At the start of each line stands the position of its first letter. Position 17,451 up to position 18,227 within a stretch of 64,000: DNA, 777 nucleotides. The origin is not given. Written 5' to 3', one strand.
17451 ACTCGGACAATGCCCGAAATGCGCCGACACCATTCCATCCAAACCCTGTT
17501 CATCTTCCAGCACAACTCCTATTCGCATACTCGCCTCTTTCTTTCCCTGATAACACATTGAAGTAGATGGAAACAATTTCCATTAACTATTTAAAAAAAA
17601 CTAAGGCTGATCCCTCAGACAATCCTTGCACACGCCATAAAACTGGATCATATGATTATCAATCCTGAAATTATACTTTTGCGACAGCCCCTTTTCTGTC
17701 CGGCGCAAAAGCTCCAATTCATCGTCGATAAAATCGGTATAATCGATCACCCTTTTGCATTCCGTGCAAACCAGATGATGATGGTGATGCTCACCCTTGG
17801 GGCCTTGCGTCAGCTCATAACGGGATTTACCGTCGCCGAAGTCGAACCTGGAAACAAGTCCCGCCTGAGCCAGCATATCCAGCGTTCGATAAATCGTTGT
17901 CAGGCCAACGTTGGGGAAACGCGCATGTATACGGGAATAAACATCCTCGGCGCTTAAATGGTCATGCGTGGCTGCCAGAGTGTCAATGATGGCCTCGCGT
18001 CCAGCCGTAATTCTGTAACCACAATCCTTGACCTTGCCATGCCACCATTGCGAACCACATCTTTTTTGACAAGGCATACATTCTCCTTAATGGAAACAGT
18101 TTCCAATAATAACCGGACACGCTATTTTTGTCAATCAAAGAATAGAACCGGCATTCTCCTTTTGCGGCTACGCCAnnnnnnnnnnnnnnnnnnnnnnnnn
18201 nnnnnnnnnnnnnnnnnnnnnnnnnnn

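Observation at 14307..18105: Fur-family regulator controlling a NifX-like / MinD-ferredoxin ATPase / MBL operon through a repeated 7-1-7 palindrome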

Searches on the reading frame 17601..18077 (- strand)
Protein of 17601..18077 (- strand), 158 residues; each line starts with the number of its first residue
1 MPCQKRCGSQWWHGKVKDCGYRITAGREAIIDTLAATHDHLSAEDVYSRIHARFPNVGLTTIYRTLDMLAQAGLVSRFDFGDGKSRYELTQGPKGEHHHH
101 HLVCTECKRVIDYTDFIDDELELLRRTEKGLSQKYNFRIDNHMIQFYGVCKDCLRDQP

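Call 3: search_protein_families(library=pfam, proteins=[window:17601-18077:-], max_evalue=0.01)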
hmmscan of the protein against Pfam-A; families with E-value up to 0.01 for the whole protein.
window:17601-18077:- (158 aa): 1 family
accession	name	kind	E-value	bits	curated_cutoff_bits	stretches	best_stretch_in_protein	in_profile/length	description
PF01475.25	FUR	-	8.9e-33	113.4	23.1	1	20-147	3-121/121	Ferric uptake regulator family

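Call 5: search_protein_families(library=ncbifam, proteins=[window:17601-18077:-], max_evalue=0.001)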
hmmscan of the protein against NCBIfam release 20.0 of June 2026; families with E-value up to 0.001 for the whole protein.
window:17601-18077:- (158 aa): 10 families
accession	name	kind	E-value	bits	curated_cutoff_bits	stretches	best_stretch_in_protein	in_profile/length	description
NF051892.1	TransRegFurBacil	equivalog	5.8e-38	130.3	220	1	15-155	11-145/149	ferric iron uptake transcriptional regulator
NF006999.0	PRK09462.1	equivalog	1.1e-28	99.7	146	1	15-152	7-135/148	ferric iron uptake transcriptional regulator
NF052545.1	TransRegPerRClab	equivalog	7.3e-25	87.6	180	1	17-154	9-135/138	transcriptional regulator PerR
NF051891.1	TransRegFurHelico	equivalog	8.8e-20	71.1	200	1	15-155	17-147/148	ferric iron uptake transcriptional regulator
NF047406.1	TransRegPerRTherm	equivalog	1.7e-16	60.6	200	1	22-155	5-127/130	manganese-dependent transcriptional regulator PerR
NF047462.1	FUR_perox_PerRA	exception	1.9e-10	41.4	200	1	17-122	13-111/142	peroxide-responsive transcriptional repressor PerRA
NF045678.1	TransRegIrrA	equivalog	1.2e-09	38.2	150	1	14-113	11-106/138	iron response transcriptional regulator IrrA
NF045677.1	FeRespRegIrr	equivalog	8.1e-09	35.7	170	1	16-114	4-98/127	Fur family transcriptional regulator Irr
NF008646.0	PRK11639.1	equivalog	6.5e-08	32.5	167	1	20-154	21-147/171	zinc uptake transcriptional repressor Zur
NF047461.1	FUR_perox_PerRB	exception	3e-06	27.2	250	1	17-90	22-96/143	peroxide-responsive transcriptional repressor PerRB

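Call 8: find_homologous_proteins(query=window:17601-18077:-)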
Query window:17601-18077:- (158 aa): 1276 proteins with E <= 0.001 among 1301 candidates; the best 120 are listed.
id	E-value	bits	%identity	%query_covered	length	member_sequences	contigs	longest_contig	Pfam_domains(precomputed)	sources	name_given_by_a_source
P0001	9.9e-108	375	100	100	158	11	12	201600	PF01475.26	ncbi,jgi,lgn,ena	jgi:Fur family ferric uptake transcriptional regulator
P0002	1.5e-89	316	85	97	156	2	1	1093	PF01475.26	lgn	-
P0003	4.0e-88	311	83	97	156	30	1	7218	PF01475.26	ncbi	ncbi:MAG: Fur family transcriptional regulator [Candidatus Omnitrophota bacterium]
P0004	1.0e-87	310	83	97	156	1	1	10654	PF01475.26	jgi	jgi:Fur family ferric uptake transcriptional regulator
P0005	1.4e-86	306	82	97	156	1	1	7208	PF01475.26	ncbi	-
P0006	3.0e-86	305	81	97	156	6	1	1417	PF01475.26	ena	-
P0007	9.6e-86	304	81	97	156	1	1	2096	PF01475.26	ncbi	-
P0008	1.3e-85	303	81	97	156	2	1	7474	PF01475.26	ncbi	-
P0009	3.9e-84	298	79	97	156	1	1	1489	PF01475.26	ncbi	-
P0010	4.7e-83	295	77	97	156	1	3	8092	PF01475.26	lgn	-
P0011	1.9e-82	293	76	97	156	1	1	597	PF01475.26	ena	-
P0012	8.8e-82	291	75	97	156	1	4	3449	PF01475.26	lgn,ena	-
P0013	8.7e-81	287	74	97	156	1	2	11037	PF01475.26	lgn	-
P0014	2.7e-78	279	73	97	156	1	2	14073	PF01475.26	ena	-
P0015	2.5e-74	267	68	99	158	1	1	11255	PF01475.26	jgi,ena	-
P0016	4.4e-74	266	67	97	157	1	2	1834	PF01475.26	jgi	-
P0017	2.0e-73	264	69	97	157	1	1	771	PF01475.26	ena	-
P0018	3.3e-73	263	67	95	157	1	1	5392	PF01475.26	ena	-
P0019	4.7e-73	262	68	97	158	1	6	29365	PF01475.26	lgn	-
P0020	5.0e-73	262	65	98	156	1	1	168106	PF01475.26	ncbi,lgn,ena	-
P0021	7.1e-73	262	69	97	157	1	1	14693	PF01475.26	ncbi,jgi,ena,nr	ncbi:MAG TPA: Fur family transcriptional regulator [Candidatus Omnitrophota bacterium]|nr:Fur family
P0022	7.4e-73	262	67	97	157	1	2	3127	PF01475.26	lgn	-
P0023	7.5e-73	262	69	92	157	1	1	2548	PF01475.26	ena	-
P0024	8.4e-73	262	70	97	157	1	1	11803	PF01475.26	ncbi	-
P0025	8.6e-73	261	66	99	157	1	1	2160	PF01475.26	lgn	-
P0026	9.5e-73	261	70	97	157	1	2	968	PF01475.26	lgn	-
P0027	1.8e-72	260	70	97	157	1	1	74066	PF01475.26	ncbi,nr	ncbi:MAG: transcriptional repressor [Candidatus Omnitrophica bacterium]|nr:transcriptional repressor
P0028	3.5e-72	259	66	99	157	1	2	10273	PF01475.26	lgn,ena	-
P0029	3.8e-72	259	65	97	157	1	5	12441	PF01475.26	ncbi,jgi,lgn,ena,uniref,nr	ncbi:MAG: ferric uptake regulation protein [bacterium (Candidatus Ratteibacteria) CG23_combo_of_CG06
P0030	3.9e-72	259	67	99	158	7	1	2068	PF01475.26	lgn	-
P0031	4.8e-72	259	67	97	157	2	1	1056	PF01475.26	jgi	-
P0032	9.2e-72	258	67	97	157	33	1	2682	PF01475.26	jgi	-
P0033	1.1e-71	258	70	92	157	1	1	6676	PF01475.26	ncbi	ncbi:MAG: Fur family transcriptional regulator [Candidatus Omnitrophota bacterium]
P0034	1.1e-71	258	70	92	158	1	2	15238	PF01475.26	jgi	jgi:Fur family ferric uptake transcriptional regulator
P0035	2.0e-71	257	67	95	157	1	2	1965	PF01475.26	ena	-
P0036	2.2e-71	257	67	97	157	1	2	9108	PF01475.26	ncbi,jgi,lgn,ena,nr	ncbi:MAG: Fur family transcriptional regulator [Candidatus Omnitrophica bacterium]|nr:Fur family tra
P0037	2.6e-71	257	65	97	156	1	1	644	PF01475.26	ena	-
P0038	2.7e-71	257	69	92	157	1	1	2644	PF01475.26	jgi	jgi:Fur family ferric uptake transcriptional regulator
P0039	2.7e-71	257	68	94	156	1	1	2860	PF01475.26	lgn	-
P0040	2.7e-71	257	66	97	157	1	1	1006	PF01475.26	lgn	-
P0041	2.8e-71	257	66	98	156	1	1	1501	PF01475.26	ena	-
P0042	3.4e-71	256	66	92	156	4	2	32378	PF01475.26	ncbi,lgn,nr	ncbi:MAG: Fur family transcriptional regulator [Candidatus Omnitrophica bacterium]|nr:Fur family tra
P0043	3.7e-71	256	72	91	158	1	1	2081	PF01475.26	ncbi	-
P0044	4.8e-71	256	68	97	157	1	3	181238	PF01475.26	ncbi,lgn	-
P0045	5.6e-71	256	70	91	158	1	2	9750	PF01475.26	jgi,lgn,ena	-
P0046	5.6e-71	256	67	97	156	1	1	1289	PF01475.26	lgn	-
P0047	5.8e-71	256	69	95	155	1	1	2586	PF01475.26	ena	-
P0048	6.2e-71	255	67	97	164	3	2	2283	PF01475.26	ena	-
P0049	6.5e-71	255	65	98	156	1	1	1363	PF01475.26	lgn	-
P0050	6.6e-71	255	66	97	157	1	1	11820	PF01475.26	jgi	jgi:Fur family ferric uptake transcriptional regulator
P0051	7.3e-71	255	65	97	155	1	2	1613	PF01475.26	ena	-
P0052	7.7e-71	255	67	92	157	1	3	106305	PF01475.26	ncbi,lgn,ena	-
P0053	9.2e-71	255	65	97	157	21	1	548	PF01475.26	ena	-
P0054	9.9e-71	255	67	97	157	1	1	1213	PF01475.26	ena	-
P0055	1.1e-70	255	67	97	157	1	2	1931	PF01475.26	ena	-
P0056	1.1e-70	255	69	97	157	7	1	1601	PF01475.26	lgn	-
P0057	1.3e-70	254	66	97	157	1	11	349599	PF01475.26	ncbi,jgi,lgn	jgi:Fur family ferric uptake transcriptional regulator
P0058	1.3e-70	254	67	95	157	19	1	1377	PF01475.26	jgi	jgi:Fur family transcriptional regulator, ferric uptake regulator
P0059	1.3e-70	254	67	95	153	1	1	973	PF01475.26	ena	-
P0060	1.4e-70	254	64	97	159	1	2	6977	PF01475.26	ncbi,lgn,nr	ncbi:transcriptional repressor [bacterium]|nr:transcriptional repressor [bacterium] MBU1853673.1 tra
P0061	1.4e-70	254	70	93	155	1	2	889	PF01475.26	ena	-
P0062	1.4e-70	254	66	97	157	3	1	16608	PF01475.26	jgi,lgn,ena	-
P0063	1.6e-70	254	66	97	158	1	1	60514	PF01475.26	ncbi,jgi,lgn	ncbi:MAG: transcriptional repressor [Candidatus Omnitrophota bacterium]|jgi:Fur family ferric uptake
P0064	1.6e-70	254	68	91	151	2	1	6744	PF01475.26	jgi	-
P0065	2.2e-70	254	67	97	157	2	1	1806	PF01475.26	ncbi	-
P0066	2.8e-70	253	67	94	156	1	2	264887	PF01475.26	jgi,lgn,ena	-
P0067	2.8e-70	253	67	97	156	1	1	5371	PF01475.26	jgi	jgi:Fur family transcriptional regulator, ferric uptake regulator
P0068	2.9e-70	253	64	99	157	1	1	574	PF01475.26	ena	-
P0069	3.0e-70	253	68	92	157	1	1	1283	PF01475.26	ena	-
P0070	3.3e-70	253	68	97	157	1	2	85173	PF01475.26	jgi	-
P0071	3.6e-70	253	69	91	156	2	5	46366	PF01475.26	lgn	-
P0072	3.6e-70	253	64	97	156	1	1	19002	PF01475.26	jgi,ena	-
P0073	4.0e-70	253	68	97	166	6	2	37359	PF01475.26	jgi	jgi:Fur family ferric uptake transcriptional regulator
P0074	4.1e-70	253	62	99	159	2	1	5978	PF01475.26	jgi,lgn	-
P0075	4.3e-70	253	66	97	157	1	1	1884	PF01475.26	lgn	-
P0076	4.7e-70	253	65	97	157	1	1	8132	PF01475.26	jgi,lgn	jgi:Fur family ferric uptake transcriptional regulator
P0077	4.7e-70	253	64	98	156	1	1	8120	PF01475.26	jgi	jgi:Fur family ferric uptake transcriptional regulator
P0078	5.0e-70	252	68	92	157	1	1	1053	PF01475.26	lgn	-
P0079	6.3e-70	252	64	97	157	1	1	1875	PF01475.26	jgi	jgi:Fur family ferric uptake transcriptional regulator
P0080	6.4e-70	252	65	97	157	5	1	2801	PF01475.26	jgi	jgi:Fur family ferric uptake transcriptional regulator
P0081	7.2e-70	252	68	94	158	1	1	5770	PF01475.26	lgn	-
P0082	7.3e-70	252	65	99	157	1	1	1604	PF01475.26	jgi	jgi:Fur family ferric uptake transcriptional regulator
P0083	8.5e-70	252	65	97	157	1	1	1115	PF01475.26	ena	-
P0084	8.7e-70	252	67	97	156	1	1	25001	PF01475.26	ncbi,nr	ncbi:MAG: Fur family transcriptional regulator [Candidatus Ratteibacteria bacterium]|nr:Fur family t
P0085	1.0e-69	251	65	97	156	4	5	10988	PF01475.26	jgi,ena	-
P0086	1.1e-69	251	63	98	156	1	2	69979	PF01475.26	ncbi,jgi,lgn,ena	ncbi:MAG: transcriptional repressor [Candidatus Omnitrophota bacterium]|jgi:Fur family ferric uptake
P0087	1.1e-69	251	65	97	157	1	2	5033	PF01475.26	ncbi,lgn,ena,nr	ncbi:MAG: transcriptional repressor [Proteobacteria bacterium]|nr:transcriptional repressor [Pseudom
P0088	1.2e-69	251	67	97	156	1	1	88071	PF01475.26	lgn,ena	-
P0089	1.2e-69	251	68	92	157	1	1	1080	PF01475.26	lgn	-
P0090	1.3e-69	251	66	92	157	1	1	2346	PF01475.26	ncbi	-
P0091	1.5e-69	251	66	97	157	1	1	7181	PF01475.26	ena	-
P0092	1.5e-69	251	66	97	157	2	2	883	PF01475.26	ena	-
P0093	1.6e-69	251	67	92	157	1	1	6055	PF01475.26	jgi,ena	-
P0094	1.6e-69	251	67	97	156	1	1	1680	PF01475.26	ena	-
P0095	1.8e-69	251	68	92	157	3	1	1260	PF01475.26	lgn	-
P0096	2.0e-69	251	67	92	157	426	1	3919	PF01475.26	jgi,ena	jgi:Fur family ferric uptake transcriptional regulator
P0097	2.2e-69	250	63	97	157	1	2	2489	PF01475.26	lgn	-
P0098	2.2e-69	250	65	97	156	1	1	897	PF01475.26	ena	-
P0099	2.9e-69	250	64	99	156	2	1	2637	PF01475.26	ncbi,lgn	-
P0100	3.0e-69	250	66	92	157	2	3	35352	PF01475.26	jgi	jgi:Fur family transcriptional regulator, ferric uptake regulator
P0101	3.0e-69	250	66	92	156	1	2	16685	PF01475.26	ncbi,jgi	-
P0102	3.1e-69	250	63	97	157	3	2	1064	PF01475.26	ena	-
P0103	3.2e-69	250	66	97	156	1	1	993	PF01475.26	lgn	-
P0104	3.4e-69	250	65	97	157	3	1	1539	PF01475.26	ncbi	-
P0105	3.4e-69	250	65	97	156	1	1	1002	PF01475.26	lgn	-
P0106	3.4e-69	250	69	92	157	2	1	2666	PF01475.26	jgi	jgi:Fur family ferric uptake transcriptional regulator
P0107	3.6e-69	250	63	98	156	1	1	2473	PF01475.26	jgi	-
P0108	3.6e-69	250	63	98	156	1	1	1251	PF01475.26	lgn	-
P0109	4.1e-69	250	69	91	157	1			PF01475.26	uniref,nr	uniref:Ferric-uptake regulator n=1 Tax=uncultured microorganism TaxID=358574 RepID=F8UHS0_9ZZZZ|nr:f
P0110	4.4e-69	249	65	95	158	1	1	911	PF01475.26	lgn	-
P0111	4.5e-69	249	65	97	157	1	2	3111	PF01475.26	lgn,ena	-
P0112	4.7e-69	249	64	98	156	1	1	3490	PF01475.26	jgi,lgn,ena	-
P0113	4.8e-69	249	66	92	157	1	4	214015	PF01475.26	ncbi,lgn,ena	-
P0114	5.1e-69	249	66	92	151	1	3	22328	PF01475.26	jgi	-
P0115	5.2e-69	249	63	98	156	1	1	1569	PF01475.26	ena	-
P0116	5.3e-69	249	66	93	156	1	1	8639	PF01475.26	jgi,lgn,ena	-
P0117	5.4e-69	249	64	99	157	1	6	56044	PF01475.26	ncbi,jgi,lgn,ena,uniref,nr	ncbi:ferric uptake regulation protein [candidate division WOR_3 bacterium SM23_60]|jgi:Fur family fe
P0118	5.4e-69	249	66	94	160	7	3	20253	PF01475.26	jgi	-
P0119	5.6e-69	249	66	92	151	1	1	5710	PF01475.26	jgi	jgi:Fur family transcriptional regulator, ferric uptake regulator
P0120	5.6e-69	249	66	92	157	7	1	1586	PF01475.26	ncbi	-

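Call 9: find_related_loci(query=window:17601-18077:-, collection=genome_contigs, flank=6000)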
Query window:17601-18077:- (158 aa) in genome_contigs; peptide patterns used: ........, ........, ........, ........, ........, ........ (x = any residue, [..] = any of these).
224 stretches matched a pattern; 107 encode a relative of the query (tblastn E <= 1e-3); the best 80 are kept; 78 distinct loci.
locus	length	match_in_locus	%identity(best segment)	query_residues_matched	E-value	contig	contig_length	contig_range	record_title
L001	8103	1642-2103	84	1-154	3e-90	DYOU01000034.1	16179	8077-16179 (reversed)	MAG TPA_asm: Candidatus Elulimicrobium sp. isolate SulCav_GS09_5_2_46_18 SulCav_GS09_5_5951_length_16179_cov_8_764761, w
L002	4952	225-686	84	1-154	7e-90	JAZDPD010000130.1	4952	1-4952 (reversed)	MAG: Candidatus Omnitrophota bacterium isolate MEGAHIT-group-0.817 k141_1578073, whole genome shotgun sequence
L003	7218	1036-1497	83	1-154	2e-88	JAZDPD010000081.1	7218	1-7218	MAG: Candidatus Omnitrophota bacterium isolate MEGAHIT-group-0.817 k141_15177579, whole genome shotgun sequence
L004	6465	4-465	83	1-154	3e-88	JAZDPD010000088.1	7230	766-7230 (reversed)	MAG: Candidatus Omnitrophota bacterium isolate MEGAHIT-group-0.817 k141_20527230, whole genome shotgun sequence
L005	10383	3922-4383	82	1-154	2e-88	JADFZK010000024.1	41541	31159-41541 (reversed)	MAG: Candidatus Omnitrophota bacterium isolate nHGRbin18 nHGR_bin18_NODE_327_length_41541_cov_12.048980, whole genome sh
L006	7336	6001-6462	81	1-154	2e-86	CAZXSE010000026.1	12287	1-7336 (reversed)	MAG TPA_asm: uncultured Planctomycetales bacterium isolate binchicken_co154_760 genome assembly, contig: NODE_9970_lengt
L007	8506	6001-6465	75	1-155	3e-83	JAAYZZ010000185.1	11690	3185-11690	MAG: Elusimicrobia bacterium isolate AS06rmzACSIP_371 531807_AS06, whole genome shotgun sequence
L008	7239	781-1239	70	1-153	2e-75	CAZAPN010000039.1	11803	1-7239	MAG TPA_asm: uncultured Planctomycetales bacterium isolate binchicken_co154_239 genome assembly, contig: NODE_10630_leng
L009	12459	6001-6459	70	1-153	2e-75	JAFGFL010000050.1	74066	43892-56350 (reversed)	MAG: Candidatus Omnitrophota bacterium isolate Zod_Metabat.1316 k87_8380711, whole genome shotgun sequence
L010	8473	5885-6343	67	1-153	2e-73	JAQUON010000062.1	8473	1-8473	MAG: Candidatus Omnitrophota bacterium isolate STD1_201 NODE_26080_length_8473_cov_3.218787_Sandtown_D1, whole genome sh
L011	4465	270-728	67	1-153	9e-74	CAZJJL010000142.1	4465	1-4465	MAG TPA_asm: uncultured Planctomycetales bacterium isolate SRP278252_co1_68 genome assembly, contig: NODE_39645_length_4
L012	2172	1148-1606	64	1-153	3e-75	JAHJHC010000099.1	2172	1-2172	MAG: Candidatus Omnitrophota bacterium isolate Modern_marine_glass_biofilm.mb.96 Modern_marine_glas.mb.96_k141_772056, w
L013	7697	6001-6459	68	1-153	3e-73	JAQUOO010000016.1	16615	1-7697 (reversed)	MAG: Candidatus Omnitrophota bacterium isolate STD1_202 NODE_8249_length_16615_cov_4.387797_Sandtown_D1, whole genome sh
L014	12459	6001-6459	66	1-153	2e-72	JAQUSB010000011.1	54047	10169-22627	MAG: Candidatus Omnitrophota bacterium isolate STD1_87 NODE_1160_length_54047_cov_5.652392_Sandtown_D1, whole genome sho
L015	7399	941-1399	65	1-153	2e-72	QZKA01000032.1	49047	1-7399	MAG: Candidatus Omnitrophota bacterium isolate SURF_25 Ga0104751_1000974, whole genome shotgun sequence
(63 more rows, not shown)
